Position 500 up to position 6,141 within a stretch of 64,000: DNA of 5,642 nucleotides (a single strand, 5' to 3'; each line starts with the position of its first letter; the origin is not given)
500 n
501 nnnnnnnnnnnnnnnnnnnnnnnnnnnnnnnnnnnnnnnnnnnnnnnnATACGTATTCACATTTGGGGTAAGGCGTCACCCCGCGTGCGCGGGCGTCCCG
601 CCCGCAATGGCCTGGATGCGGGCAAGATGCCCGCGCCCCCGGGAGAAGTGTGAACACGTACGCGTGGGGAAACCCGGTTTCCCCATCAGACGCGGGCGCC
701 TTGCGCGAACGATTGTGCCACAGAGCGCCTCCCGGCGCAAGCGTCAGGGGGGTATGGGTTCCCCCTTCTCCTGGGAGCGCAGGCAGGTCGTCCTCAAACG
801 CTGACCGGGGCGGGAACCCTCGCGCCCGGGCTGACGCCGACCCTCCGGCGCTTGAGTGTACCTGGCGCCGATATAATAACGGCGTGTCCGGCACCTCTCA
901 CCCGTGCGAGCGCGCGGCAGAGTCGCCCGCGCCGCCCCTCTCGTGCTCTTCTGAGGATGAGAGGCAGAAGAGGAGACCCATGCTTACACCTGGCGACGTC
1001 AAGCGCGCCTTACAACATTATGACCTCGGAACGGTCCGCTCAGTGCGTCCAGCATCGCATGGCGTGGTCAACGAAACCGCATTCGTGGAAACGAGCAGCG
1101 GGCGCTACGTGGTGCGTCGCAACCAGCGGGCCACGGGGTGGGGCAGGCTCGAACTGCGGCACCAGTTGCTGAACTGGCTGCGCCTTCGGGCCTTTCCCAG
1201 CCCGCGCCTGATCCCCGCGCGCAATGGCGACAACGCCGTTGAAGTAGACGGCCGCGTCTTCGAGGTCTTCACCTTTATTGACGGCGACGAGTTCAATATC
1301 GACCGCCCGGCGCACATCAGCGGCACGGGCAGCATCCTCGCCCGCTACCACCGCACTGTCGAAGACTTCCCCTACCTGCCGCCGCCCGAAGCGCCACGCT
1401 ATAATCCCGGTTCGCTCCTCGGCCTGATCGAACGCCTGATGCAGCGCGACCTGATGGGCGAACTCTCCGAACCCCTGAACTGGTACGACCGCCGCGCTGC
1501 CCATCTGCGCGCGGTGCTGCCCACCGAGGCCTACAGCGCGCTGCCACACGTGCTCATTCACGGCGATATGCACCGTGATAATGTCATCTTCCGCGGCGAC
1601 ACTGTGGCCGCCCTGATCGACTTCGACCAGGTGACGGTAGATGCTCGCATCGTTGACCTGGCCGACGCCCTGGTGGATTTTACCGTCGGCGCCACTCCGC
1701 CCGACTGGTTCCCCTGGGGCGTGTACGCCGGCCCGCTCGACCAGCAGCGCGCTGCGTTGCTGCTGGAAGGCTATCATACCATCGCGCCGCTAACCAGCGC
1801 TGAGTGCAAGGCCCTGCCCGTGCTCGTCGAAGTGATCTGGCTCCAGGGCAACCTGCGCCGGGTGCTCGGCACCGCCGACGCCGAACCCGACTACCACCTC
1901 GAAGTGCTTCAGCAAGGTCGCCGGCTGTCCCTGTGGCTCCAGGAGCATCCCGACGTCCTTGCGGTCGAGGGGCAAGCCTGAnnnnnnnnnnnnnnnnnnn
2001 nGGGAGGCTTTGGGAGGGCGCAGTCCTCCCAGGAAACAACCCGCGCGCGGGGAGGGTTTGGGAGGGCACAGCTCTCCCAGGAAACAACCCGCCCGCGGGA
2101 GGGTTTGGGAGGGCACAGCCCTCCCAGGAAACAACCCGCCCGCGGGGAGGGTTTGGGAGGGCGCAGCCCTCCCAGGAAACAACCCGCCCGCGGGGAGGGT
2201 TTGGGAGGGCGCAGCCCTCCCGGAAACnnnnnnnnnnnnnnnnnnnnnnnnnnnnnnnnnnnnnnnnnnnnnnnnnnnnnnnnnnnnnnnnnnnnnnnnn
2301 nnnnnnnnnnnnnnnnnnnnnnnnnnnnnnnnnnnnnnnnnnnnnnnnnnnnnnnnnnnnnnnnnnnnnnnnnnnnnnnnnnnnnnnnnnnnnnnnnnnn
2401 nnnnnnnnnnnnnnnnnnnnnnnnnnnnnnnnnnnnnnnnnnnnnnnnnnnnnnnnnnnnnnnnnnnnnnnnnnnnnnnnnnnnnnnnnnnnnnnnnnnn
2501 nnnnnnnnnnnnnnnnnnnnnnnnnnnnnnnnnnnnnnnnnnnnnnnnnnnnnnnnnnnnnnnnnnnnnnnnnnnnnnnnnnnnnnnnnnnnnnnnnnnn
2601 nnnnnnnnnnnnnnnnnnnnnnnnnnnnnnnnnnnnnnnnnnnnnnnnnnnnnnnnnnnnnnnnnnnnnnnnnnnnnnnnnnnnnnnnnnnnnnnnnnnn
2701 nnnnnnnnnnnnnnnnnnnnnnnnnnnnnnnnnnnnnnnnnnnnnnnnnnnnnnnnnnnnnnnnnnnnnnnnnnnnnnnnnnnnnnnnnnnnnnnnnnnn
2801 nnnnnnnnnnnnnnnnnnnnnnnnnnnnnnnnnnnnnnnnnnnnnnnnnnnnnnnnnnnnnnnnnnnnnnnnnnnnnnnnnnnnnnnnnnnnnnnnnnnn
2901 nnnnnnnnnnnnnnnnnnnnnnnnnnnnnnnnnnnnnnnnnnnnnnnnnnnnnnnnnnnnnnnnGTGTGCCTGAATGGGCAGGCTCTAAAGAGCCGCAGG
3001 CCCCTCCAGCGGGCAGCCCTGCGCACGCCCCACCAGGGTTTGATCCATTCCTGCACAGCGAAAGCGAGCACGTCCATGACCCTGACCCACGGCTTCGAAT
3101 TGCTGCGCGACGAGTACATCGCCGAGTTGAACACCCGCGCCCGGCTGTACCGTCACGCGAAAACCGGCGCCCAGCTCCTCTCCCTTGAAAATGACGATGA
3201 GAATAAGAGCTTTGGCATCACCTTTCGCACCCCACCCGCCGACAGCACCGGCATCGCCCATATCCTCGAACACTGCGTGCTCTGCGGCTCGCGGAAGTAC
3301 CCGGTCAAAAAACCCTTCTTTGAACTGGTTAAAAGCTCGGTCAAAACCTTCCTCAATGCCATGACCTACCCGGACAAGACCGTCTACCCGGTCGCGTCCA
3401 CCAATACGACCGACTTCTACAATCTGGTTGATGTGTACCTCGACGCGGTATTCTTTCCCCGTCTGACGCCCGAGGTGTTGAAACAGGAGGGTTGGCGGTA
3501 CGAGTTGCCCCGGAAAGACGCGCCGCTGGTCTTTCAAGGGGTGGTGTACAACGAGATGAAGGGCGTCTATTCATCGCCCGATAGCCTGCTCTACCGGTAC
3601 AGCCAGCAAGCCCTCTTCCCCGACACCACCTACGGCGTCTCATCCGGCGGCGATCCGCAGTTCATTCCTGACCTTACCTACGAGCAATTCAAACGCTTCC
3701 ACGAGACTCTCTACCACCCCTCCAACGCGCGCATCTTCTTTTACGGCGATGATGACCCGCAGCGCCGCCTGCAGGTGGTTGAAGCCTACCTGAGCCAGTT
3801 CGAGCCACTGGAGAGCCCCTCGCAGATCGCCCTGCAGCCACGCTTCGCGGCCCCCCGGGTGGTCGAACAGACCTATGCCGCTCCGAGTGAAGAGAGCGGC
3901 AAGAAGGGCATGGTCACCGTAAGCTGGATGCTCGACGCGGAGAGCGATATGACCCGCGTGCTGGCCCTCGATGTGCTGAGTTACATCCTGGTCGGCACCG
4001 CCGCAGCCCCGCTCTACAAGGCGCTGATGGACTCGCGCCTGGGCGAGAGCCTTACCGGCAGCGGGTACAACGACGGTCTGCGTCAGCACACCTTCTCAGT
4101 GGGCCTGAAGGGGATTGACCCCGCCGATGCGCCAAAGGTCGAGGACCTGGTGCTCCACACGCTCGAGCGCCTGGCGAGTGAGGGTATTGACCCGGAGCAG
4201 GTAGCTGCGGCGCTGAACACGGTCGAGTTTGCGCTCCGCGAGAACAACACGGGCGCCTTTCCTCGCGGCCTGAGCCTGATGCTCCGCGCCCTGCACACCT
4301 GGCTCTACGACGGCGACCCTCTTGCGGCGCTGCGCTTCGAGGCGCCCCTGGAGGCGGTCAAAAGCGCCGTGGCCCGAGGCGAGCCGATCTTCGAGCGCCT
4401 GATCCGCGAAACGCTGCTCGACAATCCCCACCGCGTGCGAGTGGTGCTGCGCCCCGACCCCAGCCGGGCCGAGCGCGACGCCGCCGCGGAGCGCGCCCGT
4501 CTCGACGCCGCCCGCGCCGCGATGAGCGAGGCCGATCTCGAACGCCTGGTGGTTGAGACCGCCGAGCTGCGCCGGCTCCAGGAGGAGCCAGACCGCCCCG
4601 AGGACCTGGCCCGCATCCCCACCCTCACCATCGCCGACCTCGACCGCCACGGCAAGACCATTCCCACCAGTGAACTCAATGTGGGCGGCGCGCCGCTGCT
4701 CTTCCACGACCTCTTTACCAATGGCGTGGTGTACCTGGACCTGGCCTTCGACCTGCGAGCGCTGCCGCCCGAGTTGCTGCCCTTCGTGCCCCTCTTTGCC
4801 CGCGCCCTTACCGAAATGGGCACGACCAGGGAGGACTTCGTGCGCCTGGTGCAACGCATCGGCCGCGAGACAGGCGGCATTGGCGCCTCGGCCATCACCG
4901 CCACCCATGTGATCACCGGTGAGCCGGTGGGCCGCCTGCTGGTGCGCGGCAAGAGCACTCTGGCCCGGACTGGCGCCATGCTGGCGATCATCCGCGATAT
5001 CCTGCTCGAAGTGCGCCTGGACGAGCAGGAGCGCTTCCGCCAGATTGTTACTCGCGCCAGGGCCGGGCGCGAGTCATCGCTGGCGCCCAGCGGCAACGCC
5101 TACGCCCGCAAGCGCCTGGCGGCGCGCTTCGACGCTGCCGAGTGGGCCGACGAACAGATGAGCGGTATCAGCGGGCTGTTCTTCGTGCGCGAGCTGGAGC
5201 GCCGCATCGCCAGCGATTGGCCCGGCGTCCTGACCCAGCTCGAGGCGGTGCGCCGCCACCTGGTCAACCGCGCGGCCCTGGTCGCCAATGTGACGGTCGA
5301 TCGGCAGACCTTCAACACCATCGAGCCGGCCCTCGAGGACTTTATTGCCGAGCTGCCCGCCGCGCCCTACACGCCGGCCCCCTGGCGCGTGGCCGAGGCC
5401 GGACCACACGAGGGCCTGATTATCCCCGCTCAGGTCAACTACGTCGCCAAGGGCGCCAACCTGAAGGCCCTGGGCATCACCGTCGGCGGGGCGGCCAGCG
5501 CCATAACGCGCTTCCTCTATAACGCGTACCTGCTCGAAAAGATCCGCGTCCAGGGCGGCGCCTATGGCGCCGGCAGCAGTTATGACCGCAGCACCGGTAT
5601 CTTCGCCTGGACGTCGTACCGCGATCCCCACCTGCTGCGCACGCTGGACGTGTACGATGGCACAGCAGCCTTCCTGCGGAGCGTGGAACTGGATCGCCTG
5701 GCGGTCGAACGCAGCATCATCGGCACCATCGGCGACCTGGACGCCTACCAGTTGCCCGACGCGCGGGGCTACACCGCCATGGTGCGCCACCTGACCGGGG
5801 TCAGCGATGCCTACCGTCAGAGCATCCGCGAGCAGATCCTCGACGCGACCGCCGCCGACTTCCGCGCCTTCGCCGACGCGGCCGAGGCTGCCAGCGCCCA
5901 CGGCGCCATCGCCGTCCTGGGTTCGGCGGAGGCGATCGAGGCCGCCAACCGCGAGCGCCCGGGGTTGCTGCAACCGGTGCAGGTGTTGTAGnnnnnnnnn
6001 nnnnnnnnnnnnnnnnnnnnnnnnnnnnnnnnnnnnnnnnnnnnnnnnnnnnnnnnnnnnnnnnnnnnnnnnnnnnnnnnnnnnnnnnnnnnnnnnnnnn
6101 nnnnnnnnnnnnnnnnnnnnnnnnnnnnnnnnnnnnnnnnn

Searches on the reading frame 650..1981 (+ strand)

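Call 74: search_protein_families(library=pfam, proteins=[window:650-1981:+], max_evalue=0.00001)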
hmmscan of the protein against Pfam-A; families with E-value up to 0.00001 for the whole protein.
window:650-1981:+ (443 aa): 1 family
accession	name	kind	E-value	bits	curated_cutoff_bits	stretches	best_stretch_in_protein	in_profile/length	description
PF01636.29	APH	-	1.5e-27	97.3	23.2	1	132-349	2-218/239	Phosphotransferase enzyme family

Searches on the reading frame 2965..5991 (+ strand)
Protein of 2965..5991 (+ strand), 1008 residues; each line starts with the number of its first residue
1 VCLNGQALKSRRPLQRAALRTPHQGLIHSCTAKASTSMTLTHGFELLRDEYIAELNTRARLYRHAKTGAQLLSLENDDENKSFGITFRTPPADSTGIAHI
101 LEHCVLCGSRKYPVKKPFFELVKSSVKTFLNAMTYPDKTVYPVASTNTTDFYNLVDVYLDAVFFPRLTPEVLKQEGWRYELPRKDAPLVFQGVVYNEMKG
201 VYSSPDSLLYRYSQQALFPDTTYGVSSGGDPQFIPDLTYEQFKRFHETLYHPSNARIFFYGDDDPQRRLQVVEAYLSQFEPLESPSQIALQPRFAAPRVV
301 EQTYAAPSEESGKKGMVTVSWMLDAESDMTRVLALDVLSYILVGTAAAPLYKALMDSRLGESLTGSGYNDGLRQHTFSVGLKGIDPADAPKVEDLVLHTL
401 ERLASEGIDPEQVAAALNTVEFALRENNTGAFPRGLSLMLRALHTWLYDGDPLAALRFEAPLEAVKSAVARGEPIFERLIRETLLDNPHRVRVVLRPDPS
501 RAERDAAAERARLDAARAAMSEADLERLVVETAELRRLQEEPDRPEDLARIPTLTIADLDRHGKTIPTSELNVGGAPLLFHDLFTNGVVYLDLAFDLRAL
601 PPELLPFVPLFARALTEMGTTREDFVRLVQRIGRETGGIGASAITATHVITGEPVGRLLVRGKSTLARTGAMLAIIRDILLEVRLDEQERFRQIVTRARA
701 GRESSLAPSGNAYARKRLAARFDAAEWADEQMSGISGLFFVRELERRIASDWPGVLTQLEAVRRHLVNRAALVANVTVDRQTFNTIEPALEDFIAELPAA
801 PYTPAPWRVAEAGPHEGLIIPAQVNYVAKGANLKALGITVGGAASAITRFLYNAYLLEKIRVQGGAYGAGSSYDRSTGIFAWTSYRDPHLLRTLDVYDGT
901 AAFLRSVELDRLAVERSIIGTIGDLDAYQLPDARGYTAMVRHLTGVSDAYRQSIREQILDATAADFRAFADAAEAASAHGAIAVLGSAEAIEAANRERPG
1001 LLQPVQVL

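Call 74: search_protein_families(library=pfam, proteins=[window:2965-5991:+], max_evalue=0.00001)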
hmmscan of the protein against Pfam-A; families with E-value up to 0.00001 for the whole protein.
window:2965-5991:+ (1008 aa): 4 families
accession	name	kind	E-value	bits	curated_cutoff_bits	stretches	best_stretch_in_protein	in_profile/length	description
PF08367.16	M16C_assoc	-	1.6e-68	231.1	25.3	1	495-744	1-252/252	Peptidase M16C associated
PF22516.1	PreP_C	-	5.1e-44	150.3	27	1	816-987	2-172/173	PreP C-terminal domain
PF05193.26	Peptidase_M16_C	-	7.1e-29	101.4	23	1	236-419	1-180/181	Peptidase M16 inactive domain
PF00675.25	Peptidase_M16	-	1.5e-09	38.4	22.3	1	91-175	27-108/149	Insulinase (Peptidase family M16)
